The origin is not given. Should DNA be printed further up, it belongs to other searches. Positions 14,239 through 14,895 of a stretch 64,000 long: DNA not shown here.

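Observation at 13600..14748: Tandem pair of Cys/Lys-rich KCG/KCD-repeat lipoproteins resembling HvfA/MNIO-type RiPP precursors, with no modifying enzyme nearby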

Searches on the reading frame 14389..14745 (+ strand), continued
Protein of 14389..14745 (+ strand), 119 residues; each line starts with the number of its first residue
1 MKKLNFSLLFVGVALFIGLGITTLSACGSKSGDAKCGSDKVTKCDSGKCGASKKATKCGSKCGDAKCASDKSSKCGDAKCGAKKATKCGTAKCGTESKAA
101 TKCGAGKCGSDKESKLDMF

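Call 78: find_homologous_proteins(query=L014:18442-18807:-, max_evalue=0.001)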
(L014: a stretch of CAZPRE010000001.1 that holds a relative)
Query L014:18442-18807:- (122 aa): 467 proteins with E <= 0.001 among 599 candidates; the best 120 are listed.
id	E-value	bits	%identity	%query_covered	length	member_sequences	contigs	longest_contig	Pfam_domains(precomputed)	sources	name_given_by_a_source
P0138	7.2e-72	257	100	100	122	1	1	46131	-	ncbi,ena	-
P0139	1.3e-58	214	75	100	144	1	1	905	-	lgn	-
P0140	2.2e-56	207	83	86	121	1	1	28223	-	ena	-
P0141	1.3e-55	204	78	98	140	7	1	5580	-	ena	-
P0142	1.7e-52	194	78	98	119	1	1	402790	-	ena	-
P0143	1.7e-50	188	72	100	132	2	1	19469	-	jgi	-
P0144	1.8e-49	185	72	97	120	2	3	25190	-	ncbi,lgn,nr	ncbi:MAG: hypothetical protein U9N39_07855 [Campylobacterota bacterium]|nr:hypothetical protein [Cam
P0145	3.1e-49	184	63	74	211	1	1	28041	PF10418.15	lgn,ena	-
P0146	3.1e-49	184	80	82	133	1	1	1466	-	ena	-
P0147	3.6e-49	184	74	98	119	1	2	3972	-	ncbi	-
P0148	6.9e-49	183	77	95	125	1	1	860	-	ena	-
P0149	7.2e-49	183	72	100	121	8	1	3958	-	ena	-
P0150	1.2e-48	182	75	98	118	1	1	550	-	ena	-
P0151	3.0e-47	178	73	95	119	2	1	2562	-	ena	-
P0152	2.3e-46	175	75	84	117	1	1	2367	-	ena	-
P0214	2.6e-38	149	65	82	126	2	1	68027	-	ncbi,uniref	ncbi:hypothetical protein [Sulfurimonas sp. NWX79]|uniref:HvfA family oxazolone/thioamide-modified R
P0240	2.2e-37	146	62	94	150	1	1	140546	-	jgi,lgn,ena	-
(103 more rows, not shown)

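Call 79: find_encoding_contigs(protein=P0142, flank=6000, max_places=2)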
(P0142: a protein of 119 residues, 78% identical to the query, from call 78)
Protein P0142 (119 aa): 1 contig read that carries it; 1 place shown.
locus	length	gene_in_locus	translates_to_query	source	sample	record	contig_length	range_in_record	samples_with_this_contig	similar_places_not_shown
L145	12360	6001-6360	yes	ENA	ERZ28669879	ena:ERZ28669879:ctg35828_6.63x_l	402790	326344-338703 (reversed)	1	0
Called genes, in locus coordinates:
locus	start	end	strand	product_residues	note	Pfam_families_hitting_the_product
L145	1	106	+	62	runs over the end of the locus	-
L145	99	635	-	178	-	PF03473:MOSC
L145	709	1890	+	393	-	PF02321:OEP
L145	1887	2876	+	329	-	PF25919:BSH_CusB, PF25973:BSH_CzcB, PF25869:3HB_CusB (faint), PF25989:YknX_C (faint), PF25954:Beta-barrel_RND_2, PF25967:RND-MFP_C (weak)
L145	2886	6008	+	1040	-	PF00873:ACR_tran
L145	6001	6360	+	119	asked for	-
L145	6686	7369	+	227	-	PF13487:HD_5, PF01966:HD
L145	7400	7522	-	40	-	-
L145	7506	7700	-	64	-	-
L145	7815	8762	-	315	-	PF26745:SPM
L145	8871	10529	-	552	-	PF01266:DAO (faint), PF13450:NAD_binding_8 (faint), PF00732:GMC_oxred_N, PF05199:GMC_oxred_C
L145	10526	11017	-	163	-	PF13618:Gluconate_2-dh3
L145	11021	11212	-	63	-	-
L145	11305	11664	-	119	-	PF09982:LpxR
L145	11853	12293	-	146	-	PF07681:DoxX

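Call 80: find_encoding_contigs(protein=P0240, flank=6000, max_places=2)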
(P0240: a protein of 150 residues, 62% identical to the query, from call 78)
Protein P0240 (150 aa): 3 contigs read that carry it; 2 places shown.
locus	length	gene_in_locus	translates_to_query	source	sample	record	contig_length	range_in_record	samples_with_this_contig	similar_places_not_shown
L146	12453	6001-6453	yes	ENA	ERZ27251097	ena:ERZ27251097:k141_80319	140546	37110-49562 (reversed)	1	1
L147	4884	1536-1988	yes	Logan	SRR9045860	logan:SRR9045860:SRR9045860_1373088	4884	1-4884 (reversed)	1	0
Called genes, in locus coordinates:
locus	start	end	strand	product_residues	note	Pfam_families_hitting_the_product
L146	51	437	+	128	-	PF13115:YtkA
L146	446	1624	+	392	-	PF02321:OEP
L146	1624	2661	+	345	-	PF25919:BSH_CusB, PF25973:BSH_CzcB, PF25954:Beta-barrel_RND_2, PF25989:YknX_C (weak)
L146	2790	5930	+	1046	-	PF00873:ACR_tran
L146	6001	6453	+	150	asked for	-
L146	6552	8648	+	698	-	PF19335:HMBD, PF00122:E1-E2_ATPase, PF00702:Hydrolase, PF08282:Hydrolase_3 (faint)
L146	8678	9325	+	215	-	PF00072:Response_reg, PF00486:Trans_reg_C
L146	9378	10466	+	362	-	PF00512:HisKA (weak), PF02518:HATPase_c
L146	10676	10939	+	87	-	-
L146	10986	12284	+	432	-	-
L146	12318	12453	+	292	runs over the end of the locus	PF01297:ZnuA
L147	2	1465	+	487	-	?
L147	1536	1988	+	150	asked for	-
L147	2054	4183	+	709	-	PF19335:HMBD, PF00122:E1-E2_ATPase, PF00702:Hydrolase, PF08282:Hydrolase_3 (faint)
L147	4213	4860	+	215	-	PF00072:Response_reg, PF00486:Trans_reg_C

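Call 81: find_encoding_contigs(protein=P0214, flank=6000, max_places=2)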
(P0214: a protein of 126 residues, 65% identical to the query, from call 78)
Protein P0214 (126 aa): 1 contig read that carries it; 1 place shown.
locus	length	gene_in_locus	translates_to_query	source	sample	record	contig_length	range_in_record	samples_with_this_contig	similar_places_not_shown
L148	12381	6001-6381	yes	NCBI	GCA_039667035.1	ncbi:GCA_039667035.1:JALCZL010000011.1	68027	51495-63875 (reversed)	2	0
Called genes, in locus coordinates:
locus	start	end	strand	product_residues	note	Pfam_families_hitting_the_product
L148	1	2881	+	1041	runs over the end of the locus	PF00873:ACR_tran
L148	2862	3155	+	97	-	PF00403:HMA (weak)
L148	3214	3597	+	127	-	PF03625:DUF302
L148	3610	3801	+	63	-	PF09851:SHOCT (weak)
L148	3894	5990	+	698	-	PF19335:HMBD, PF00122:E1-E2_ATPase, PF00702:Hydrolase, PF08282:Hydrolase_3 (faint)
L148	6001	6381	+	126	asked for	-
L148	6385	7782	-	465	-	PF00753:Lactamase_B, PF23023:Anti-Pycsar_Apyc1 (weak), PF12706:Lactamase_B_2 (faint), PF16661:Lactamase_B_6, PF10996:Beta-Casp, PF07521:RMMBL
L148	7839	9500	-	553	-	PF00732:GMC_oxred_N, PF05199:GMC_oxred_C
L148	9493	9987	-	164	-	PF13618:Gluconate_2-dh3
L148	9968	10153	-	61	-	-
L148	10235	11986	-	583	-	PF01645:Glu_synthase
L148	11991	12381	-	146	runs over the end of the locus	PF07681:DoxX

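Call 87: search_solved_structures(query=window:14389-14745:+, max_evalue=1)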
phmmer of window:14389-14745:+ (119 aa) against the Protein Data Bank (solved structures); distinct sequences matched with E-value up to 1: 1.
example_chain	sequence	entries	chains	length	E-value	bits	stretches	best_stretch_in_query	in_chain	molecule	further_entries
4he8_A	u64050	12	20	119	0.8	13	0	7-49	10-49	NADH-quinone oxidoreductase subunit 7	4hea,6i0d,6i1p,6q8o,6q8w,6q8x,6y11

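Call 88: search_solved_structures(query=P0138, max_evalue=1)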
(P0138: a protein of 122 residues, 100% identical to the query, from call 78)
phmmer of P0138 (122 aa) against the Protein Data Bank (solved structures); distinct sequences matched with E-value up to 1: 3.
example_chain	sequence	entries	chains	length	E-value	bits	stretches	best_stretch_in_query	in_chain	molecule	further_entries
7cm1_B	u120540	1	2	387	0.047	17.1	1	28-112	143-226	Neuraminidase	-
7fgb_A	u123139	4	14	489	0.055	16.9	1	28-112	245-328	toad NA | toad NA (ZMR) | toad NA (OSE)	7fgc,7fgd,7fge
8glt_0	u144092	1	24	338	0.6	13.6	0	62-110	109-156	C3-comp_O32-15, polyalanine model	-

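Call 90: find_encoding_contigs(protein=P0051, flank=10000, max_places=1)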
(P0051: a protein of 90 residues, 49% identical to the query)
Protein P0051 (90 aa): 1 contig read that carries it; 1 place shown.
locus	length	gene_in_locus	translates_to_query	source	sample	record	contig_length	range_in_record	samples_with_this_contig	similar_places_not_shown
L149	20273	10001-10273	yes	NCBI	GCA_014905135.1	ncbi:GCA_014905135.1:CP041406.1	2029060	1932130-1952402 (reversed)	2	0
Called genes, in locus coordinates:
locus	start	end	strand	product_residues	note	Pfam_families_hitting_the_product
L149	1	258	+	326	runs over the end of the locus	PF01592:NifU_N, PF04324:Fer2_BFD, PF01106:NifU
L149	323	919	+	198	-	PF13640:2OG-FeII_Oxy_3, PF13661:2OG-FeII_Oxy_4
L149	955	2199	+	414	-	PF00563:EAL, PF08668:HDOD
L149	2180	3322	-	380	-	PF00512:HisKA (weak), PF02518:HATPase_c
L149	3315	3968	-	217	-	PF00072:Response_reg, PF00486:Trans_reg_C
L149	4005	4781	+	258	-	PF00588:SpoU_methylase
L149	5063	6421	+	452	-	PF00270:DEAD, PF04851:ResIII, PF00271:Helicase_C, PF03880:DbpA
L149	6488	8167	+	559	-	PF08495:FIST, PF10442:FIST_C, PF00990:GGDEF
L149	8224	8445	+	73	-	-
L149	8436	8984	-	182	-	PF06821:Ser_hydrolase, PF12697:Abhydrolase_6 (faint)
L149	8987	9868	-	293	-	PF03008:DUF234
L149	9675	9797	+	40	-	-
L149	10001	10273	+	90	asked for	-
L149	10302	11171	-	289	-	PF23023:Anti-Pycsar_Apyc1, PF00753:Lactamase_B, PF12706:Lactamase_B_2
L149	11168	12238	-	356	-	PF11127:YgaP-like_TM, PF13487:HD_5, PF01966:HD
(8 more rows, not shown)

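Call 91: find_encoding_contigs(protein=P0025, flank=10000, max_places=1)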
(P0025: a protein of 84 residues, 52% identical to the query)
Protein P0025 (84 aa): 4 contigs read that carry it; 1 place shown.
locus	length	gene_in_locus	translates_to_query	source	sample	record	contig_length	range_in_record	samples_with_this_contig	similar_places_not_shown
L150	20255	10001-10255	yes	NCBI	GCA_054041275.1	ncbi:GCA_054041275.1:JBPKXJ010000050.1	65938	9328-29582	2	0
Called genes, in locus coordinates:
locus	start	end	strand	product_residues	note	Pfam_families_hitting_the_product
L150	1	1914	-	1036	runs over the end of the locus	PF00873:ACR_tran, PF02355:SecD_SecF_C (weak), PF03176:MMPL (weak)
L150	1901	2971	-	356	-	PF00364:Biotin_lipoyl (faint), PF25917:BSH_RND, PF25973:BSH_CzcB (weak)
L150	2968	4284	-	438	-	PF02321:OEP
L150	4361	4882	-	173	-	PF00583:Acetyltransf_1, PF13673:Acetyltransf_10, PF08445:FR47 (weak), PF13508:Acetyltransf_7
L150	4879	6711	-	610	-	PF00005:ABC_tran, PF00006:ATP-synt_ab (faint), PF02463:SMC_N (faint), PF03193:RsgA_GTPase (faint), PF13555:AAA_29 (faint), PF01926:MMR_HSR1 (faint), PF12848:ABC_tran_Xtn, PF00005:ABC_tran, +1 more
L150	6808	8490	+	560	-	PF08495:FIST, PF10442:FIST_C, PF00990:GGDEF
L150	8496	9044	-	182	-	PF06821:Ser_hydrolase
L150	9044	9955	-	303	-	PF03008:DUF234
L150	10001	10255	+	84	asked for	-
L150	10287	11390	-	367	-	PF11127:YgaP-like_TM (weak), PF13487:HD_5, PF01966:HD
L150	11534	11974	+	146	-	PF07681:DoxX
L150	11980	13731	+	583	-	PF01645:Glu_synthase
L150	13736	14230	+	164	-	PF13618:Gluconate_2-dh3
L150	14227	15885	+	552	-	PF01266:DAO (weak), PF13450:NAD_binding_8 (faint), PF00732:GMC_oxred_N, PF05199:GMC_oxred_C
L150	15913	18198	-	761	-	PF19335:HMBD, PF00122:E1-E2_ATPase, PF08282:Hydrolase_3 (faint), PF00702:Hydrolase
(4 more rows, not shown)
